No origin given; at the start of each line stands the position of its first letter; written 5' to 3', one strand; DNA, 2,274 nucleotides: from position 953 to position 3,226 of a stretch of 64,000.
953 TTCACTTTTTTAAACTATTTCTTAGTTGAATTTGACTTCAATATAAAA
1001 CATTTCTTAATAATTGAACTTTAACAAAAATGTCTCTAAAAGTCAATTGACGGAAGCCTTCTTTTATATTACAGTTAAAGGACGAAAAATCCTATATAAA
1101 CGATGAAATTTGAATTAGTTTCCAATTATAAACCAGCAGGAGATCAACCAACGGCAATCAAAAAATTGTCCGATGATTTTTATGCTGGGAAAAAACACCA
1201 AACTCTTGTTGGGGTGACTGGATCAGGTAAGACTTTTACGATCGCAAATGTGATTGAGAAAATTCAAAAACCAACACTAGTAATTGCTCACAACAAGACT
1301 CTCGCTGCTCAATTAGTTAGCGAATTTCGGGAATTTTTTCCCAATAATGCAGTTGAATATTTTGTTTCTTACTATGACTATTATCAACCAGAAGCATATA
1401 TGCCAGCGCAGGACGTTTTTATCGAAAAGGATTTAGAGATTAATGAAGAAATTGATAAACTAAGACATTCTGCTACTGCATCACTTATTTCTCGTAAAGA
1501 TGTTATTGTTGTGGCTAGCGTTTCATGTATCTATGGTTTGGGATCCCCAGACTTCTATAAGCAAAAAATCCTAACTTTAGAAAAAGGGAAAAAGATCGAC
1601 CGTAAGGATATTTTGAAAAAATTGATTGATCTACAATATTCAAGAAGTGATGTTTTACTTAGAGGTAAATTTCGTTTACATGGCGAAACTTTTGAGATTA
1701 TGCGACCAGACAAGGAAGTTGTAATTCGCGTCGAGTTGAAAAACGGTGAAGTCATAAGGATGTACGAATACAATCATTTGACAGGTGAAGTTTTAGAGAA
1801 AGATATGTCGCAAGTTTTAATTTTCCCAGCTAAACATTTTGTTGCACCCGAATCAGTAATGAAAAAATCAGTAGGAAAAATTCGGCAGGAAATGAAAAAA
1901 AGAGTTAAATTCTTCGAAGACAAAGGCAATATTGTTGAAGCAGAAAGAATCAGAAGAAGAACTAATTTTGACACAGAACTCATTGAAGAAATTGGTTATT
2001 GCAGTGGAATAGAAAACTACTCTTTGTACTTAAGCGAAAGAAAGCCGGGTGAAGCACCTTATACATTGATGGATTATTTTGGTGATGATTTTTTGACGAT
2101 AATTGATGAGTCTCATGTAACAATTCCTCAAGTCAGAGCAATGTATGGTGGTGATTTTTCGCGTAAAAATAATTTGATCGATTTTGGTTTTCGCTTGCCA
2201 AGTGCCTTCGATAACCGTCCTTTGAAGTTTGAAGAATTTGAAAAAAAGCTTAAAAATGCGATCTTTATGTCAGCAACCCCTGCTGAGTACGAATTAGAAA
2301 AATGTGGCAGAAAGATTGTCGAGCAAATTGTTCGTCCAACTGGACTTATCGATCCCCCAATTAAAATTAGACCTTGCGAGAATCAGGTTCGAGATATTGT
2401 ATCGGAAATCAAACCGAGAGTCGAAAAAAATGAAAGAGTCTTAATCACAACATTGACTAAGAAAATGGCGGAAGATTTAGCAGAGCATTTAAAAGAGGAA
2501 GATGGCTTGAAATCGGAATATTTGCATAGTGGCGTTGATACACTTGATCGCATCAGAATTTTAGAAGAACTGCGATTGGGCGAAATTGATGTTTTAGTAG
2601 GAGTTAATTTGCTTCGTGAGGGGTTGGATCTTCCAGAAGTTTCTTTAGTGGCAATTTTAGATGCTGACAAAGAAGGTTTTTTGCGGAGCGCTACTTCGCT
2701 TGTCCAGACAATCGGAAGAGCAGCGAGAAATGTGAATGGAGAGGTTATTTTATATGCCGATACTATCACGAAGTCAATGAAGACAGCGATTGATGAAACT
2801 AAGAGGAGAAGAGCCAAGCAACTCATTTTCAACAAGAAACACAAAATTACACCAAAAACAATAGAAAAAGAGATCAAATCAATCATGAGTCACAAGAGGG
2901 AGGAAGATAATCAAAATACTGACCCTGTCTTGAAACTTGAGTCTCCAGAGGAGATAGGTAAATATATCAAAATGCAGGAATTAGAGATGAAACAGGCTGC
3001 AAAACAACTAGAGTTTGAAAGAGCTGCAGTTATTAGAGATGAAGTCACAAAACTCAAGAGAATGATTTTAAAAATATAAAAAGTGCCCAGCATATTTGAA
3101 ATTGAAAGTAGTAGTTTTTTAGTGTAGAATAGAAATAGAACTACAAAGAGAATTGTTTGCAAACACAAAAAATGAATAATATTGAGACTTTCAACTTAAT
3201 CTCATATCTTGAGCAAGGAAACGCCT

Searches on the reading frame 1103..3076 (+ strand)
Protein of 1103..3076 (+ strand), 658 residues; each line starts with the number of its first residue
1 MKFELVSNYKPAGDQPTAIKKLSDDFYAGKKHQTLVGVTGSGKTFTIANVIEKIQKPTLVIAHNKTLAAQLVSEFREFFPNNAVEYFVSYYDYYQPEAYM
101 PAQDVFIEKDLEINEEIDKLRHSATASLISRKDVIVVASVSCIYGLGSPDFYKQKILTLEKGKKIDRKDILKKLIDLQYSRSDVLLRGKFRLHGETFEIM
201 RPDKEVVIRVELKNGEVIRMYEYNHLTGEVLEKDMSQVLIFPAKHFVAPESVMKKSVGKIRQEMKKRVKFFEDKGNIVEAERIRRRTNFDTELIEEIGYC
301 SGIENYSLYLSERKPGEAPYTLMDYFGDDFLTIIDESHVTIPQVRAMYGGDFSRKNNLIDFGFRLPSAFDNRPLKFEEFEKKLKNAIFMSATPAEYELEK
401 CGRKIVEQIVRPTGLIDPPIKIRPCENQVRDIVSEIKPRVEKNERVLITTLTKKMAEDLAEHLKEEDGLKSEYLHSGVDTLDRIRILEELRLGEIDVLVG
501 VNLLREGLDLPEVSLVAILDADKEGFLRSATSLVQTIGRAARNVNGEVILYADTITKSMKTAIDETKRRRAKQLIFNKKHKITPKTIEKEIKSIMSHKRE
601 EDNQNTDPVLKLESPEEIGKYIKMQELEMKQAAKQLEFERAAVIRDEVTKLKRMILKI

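Call 93: find_encoding_contigs(protein=window:1103-3076:+, flank=10000, max_places=1)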
Protein window:1103-3076:+ (658 aa): 23 contigs read that carry it; 1 place shown.
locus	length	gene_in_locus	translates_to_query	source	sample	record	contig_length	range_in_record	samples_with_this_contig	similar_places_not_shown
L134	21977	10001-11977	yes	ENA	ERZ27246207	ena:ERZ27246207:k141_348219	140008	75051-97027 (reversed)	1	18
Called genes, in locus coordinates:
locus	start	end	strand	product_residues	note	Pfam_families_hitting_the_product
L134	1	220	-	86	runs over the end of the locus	-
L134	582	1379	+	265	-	PF00318:Ribosomal_S2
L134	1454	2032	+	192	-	PF00889:EF_TS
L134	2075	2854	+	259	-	PF04468:PSP1, PF28472:PSP1_3rd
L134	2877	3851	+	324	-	-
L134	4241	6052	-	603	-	PF00753:Lactamase_B, PF12706:Lactamase_B_2, PF23023:Anti-Pycsar_Apyc1 (faint), PF22505:RNase_J_b_CASP, PF07521:RMMBL (weak), PF17770:RNase_J_C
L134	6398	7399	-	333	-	PF10432:bact-PGI_C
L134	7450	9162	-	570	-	PF00496:SBP_bac_5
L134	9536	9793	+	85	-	-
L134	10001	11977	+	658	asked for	PF00270:DEAD (faint), PF04851:ResIII, PF17757:UvrB_inter, PF27431:UvrB_3rd, PF00271:Helicase_C, PF12344:UvrB, PF02151:UVR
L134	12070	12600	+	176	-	-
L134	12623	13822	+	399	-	PF00232:Glyco_hydro_1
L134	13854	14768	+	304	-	-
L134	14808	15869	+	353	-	PF02449:Glyco_hydro_42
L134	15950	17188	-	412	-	PF07690:MFS_1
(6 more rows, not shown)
